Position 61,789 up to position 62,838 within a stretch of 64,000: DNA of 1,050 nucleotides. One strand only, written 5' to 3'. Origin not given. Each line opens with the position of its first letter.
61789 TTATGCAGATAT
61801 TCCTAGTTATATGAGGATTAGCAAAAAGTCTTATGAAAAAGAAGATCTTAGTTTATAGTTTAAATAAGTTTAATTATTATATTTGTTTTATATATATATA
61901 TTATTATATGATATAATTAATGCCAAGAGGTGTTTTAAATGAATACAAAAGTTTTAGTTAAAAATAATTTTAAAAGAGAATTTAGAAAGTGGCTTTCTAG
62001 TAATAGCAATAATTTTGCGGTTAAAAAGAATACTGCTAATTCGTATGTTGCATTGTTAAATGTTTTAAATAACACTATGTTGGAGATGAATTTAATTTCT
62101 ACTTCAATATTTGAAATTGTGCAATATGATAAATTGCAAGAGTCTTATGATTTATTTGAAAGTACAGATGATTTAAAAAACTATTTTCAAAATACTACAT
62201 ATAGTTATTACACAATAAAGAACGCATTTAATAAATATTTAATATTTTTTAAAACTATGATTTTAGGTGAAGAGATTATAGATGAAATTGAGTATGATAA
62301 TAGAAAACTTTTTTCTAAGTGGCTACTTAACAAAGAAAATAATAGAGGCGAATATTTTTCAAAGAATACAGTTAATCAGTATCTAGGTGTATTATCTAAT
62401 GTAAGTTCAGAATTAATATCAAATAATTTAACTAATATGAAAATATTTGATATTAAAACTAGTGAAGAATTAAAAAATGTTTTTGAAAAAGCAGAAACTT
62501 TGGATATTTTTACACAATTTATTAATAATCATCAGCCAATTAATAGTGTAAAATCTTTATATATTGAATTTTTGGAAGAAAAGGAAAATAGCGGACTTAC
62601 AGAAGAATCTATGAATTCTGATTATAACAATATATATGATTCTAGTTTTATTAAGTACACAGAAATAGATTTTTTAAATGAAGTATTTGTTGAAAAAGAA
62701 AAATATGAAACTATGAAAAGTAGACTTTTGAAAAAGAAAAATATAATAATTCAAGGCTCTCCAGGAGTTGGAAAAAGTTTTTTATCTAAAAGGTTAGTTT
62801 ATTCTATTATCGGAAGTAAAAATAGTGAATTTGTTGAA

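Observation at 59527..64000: Terminal island after addA: amidase remnant, membrane protein, frameshifted MobV relaxase and McrBC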

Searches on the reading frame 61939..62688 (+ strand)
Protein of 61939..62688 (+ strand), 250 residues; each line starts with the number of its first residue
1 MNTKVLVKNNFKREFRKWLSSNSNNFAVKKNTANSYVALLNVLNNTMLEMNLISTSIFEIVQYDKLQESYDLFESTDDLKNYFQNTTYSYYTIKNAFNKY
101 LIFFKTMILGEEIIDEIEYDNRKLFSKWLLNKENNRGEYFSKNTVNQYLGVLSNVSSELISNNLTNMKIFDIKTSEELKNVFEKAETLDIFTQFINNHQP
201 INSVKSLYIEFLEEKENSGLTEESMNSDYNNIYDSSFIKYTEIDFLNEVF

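Call 6: search_protein_families(library=padloc, proteins=[window:61939-62688:+], max_evalue=0.1)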
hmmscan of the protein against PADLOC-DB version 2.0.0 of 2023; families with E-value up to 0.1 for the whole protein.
window:61939-62688:+ (250 aa): 1 family
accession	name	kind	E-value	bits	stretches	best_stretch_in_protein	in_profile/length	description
PDLC01997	SAVED1--SAVED_HNH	-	0.0012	16.5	1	120-196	227-309/368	-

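Call 13: find_homologous_proteins(query=window:61939-62673:+, max_evalue=0.001)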
Query window:61939-62673:+: 524 candidates shared short words with the query, none scored E <= 0.001.

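Call 26: search_protein_representatives(protein=window:61939-62673:+)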
Query: 245 residues. Proteins with E-value up to 0.001 (for the whole library): 6; up to 1e-10: 3; up to 1e-30: 3. The best 6 are listed.
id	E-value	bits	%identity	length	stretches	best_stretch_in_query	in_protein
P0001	1.9e-65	236.9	55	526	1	6-245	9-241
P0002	2.2e-64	233.5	45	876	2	2-239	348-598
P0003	4.7e-39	150.6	50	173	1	7-171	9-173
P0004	1.3e-06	44.5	28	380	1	14-217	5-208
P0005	8.3e-05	38.7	25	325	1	9-216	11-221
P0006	2.7e-04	37.0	27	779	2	99-222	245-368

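Call 28: search_protein_families(library=pfam, proteins=[P0001, P0002, P0004, P0005, P0006], max_evalue=0.1)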
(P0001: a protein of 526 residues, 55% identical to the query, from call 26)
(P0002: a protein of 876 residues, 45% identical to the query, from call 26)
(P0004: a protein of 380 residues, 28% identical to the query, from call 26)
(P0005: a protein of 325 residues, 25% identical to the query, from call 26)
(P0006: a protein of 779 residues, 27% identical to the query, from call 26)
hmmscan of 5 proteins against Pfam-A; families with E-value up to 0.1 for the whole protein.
P0001 (526 aa): 17 families
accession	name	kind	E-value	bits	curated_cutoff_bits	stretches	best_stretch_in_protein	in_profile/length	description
PF07728.20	AAA_5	-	3.6e-23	82.5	22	1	264-417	1-139/139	AAA domain (dynein-related subfamily)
PF20720.3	nSTAND3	-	7.4e-07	29.4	27.2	1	246-297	1-51/155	Novel STAND NTPase 3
PF13481.12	AAA_25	-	0.0013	18.8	27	1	254-292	25-63/195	AAA domain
PF13173.12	AAA_14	-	0.002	18.6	27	1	262-352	2-73/129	AAA domain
PF01078.27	Mg_chelatase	-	0.0047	16.8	20.3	1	262-301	22-61/207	Magnesium chelatase, subunit ChlI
PF13401.12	AAA_22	-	0.0057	17.4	27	1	262-374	5-115/130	AAA domain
PF05729.18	NACHT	-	0.0079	16.5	26.7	1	264-286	2-24/167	NACHT domain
PF00004.35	AAA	-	0.01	16.7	21.2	1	266-417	2-123/131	ATPase family associated with various cellular activities (AAA)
PF00910.28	RNA_helicase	-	0.018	16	21.5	0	265-292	1-31/105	RNA helicase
PF24883.2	NPHP3_N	-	0.025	15.2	24.8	0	246-286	6-46/164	Nephrocystin 3, N-terminal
PF13238.12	AAA_18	-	0.028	15.3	29.4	1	265-297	1-31/128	AAA domain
PF13191.12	AAA_16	-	0.031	15.2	32.6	1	263-287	25-49/167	AAA ATPase domain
PF20030.5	bpMoxR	-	0.031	13.8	27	1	243-291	11-59/205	MoxR domain in the MoxR-vWA-beta-propeller ternary systems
PF01695.23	IstB_IS21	-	0.05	13.5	24.1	0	261-285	91-115/238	IstB-like ATP binding protein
PF09848.15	SLFN-g3_helicase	-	0.074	12.7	24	0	263-310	2-37/354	Schlafen group 3, DNA/RNA helicase domain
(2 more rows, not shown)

P0002 (876 aa): 18 families
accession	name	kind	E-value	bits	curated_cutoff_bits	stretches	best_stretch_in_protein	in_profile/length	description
PF07728.20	AAA_5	-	2.8e-22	79.6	22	1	619-772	1-139/139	AAA domain (dynein-related subfamily)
PF13102.12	Phage_int_SAM_5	-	9.1e-09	36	22.3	3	435-524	22-94/98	Phage integrase SAM-like domain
PF20720.3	nSTAND3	-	5.8e-07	29.8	27.2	1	601-707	1-100/155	Novel STAND NTPase 3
PF13173.12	AAA_14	-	0.00085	19.8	27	1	618-707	3-73/129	AAA domain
PF05729.18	NACHT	-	0.0018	18.5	26.7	1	620-649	3-32/167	NACHT domain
PF24883.2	NPHP3_N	-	0.0039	17.8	24.8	1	599-642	4-47/164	Nephrocystin 3, N-terminal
PF13481.12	AAA_25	-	0.0081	16.2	27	1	614-645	30-61/195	AAA domain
PF01695.23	IstB_IS21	-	0.021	14.8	24.1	1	614-642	89-117/238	IstB-like ATP binding protein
PF13401.12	AAA_22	-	0.025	15.3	27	0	618-650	6-37/130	AAA domain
PF08998.16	Epsilon_antitox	-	0.029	15.2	25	0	247-302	18-73/82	Bacterial epsilon antitoxin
PF01078.27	Mg_chelatase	-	0.032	14.1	20.3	1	618-656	23-61/207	Magnesium chelatase, subunit ChlI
PF17263.7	DUF5329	-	0.033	14.9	27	0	198-248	36-90/95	Family of unknown function (DUF5329)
PF00910.28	RNA_helicase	-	0.035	15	21.5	0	620-643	1-24/105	RNA helicase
PF01443.25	Viral_helicase1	-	0.043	14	21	0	620-657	1-36/228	Viral superfamily 1 RNA helicase core domain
PF13238.12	AAA_18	-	0.056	14.3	29.4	0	620-640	1-21/128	AAA domain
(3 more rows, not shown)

P0004 (380 aa): 2 families
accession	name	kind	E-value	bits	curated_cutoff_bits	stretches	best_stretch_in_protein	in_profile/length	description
PF13102.12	Phage_int_SAM_5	-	5e-05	24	22.3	1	6-47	54-94/98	Phage integrase SAM-like domain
PF02899.23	Phage_int_SAM_1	-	0.012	16.3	22.3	0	5-90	3-80/83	Phage integrase, N-terminal SAM-like domain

P0005 (325 aa): 3 families
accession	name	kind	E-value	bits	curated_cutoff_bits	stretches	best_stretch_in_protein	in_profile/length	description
PF13102.12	Phage_int_SAM_5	-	0.0051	17.6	22.3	0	17-48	54-79/98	Phage integrase SAM-like domain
PF17865.7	AAA_lid_5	-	0.052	14.2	22.7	0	67-112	19-63/104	Midasin AAA lid domain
PF13495.12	Phage_int_SAM_4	-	0.053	14.4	27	0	27-45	9-27/85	Phage integrase, N-terminal SAM-like domain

P0006 (779 aa): 16 families
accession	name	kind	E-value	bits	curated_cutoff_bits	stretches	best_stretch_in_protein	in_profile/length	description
PF07728.20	AAA_5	-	4.5e-25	88.7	22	1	515-671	1-139/139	AAA domain (dynein-related subfamily)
PF20720.3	nSTAND3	-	7.6e-06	26.1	27.2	1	501-547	5-52/155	Novel STAND NTPase 3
PF01695.23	IstB_IS21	-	0.00014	21.9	24.1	1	507-538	86-117/238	IstB-like ATP binding protein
PF00004.35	AAA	-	0.00017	22.5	21.2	1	516-672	1-124/131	ATPase family associated with various cellular activities (AAA)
PF13401.12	AAA_22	-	0.0025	18.6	27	1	512-623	4-64/130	AAA domain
PF24883.2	NPHP3_N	-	0.0076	16.9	24.8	1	497-534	6-43/164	Nephrocystin 3, N-terminal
PF01078.27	Mg_chelatase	-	0.0092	15.8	20.3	1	513-541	22-50/207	Magnesium chelatase, subunit ChlI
PF25408.1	AAA_lid_NAV1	-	0.0099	16.1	27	1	704-765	21-81/115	NAV1-like, AAA+ ATPase lid domain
PF25201.1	nSTAND6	-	0.034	14.6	27.7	0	501-537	6-42/148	Novel STAND NTPase 6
PF02367.23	TsaE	-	0.048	14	26.6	0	506-558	14-63/128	Threonylcarbamoyl adenosine biosynthesis protein TsaE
PF13481.12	AAA_25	-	0.048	13.7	27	1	514-544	34-64/195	AAA domain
PF13521.12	AAA_28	-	0.062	13.9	27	0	517-535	3-21/164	AAA domain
PF13191.12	AAA_16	-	0.077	13.9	32.6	0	502-536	8-47/167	AAA ATPase domain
PF13086.12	AAA_11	-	0.082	13.1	27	0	503-528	7-32/257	AAA domain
PF12775.13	AAA_7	-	0.083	12.9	25.8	0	510-558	30-76/181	P-loop containing dynein motor region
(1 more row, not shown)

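Call 52: search_protein_families(library=phrogs, proteins=[window:61939-62673:+], max_evalue=0.01)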
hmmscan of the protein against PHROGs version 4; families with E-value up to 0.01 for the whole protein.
window:61939-62673:+ (245 aa): 0 families

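Call 65: find_encoding_contigs(protein=P0002, flank=10000, max_places=3)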
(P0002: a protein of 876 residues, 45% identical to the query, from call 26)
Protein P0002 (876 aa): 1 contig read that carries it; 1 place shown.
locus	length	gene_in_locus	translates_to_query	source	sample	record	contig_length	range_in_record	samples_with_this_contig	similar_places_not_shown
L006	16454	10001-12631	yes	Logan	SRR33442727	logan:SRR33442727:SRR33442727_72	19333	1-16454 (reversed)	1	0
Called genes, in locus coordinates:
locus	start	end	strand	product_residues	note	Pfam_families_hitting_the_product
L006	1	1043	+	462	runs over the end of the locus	PF00232:Glyco_hydro_1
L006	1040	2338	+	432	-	PF02378:PTS_EIIC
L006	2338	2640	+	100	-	PF02302:PTS_IIB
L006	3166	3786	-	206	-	PF14657:Arm-DNA-bind_4, PF14659:Phage_int_SAM_3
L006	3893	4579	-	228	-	PF01381:HTH_3, PF12844:HTH_19 (weak), PF13443:HTH_26 (faint), PF13560:HTH_31 (weak)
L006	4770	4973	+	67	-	PF13443:HTH_26, PF01381:HTH_3 (weak)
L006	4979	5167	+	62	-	-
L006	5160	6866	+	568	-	PF09250:Prim-Pol, PF08708:PriCT_1, PF13481:AAA_25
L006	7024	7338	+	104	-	PF19514:MobC_2 (weak), PF21983:NikA-like, PF05713:MobC (weak)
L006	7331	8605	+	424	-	PF03432:Relaxase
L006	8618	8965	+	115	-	PF14198:TnpV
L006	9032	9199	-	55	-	-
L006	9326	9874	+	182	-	-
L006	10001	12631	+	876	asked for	PF28527:DUF8425, PF20720:nSTAND3 (weak), PF07728:AAA_5, PF28529:McrB_lid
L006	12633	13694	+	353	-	PF10117:McrBC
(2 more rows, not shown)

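Call 84: search_protein_families(library=pfam, proteins=[window:61939-62673:+], max_evalue=10)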
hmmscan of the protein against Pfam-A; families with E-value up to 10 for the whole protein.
window:61939-62673:+ (245 aa): 4 families
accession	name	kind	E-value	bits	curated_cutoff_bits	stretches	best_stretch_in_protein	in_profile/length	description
PF14497.11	GST_C_3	-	0.019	15.6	21.6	1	11-85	34-103/104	Glutathione S-transferase, C-terminal domain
PF03682.18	UPF0158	-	0.074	13.5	21.1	1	152-200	65-113/157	Uncharacterised protein family (UPF0158)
PF23713.2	WH_Egal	-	0.11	13.5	27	0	12-32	43-63/69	Egalitarian winged helix domain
PF24048.1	LRR_NXF1-5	-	6.4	6.8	30.5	1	142-229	39-126/142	NXF1/2/3/5 leucine-rich repeat domain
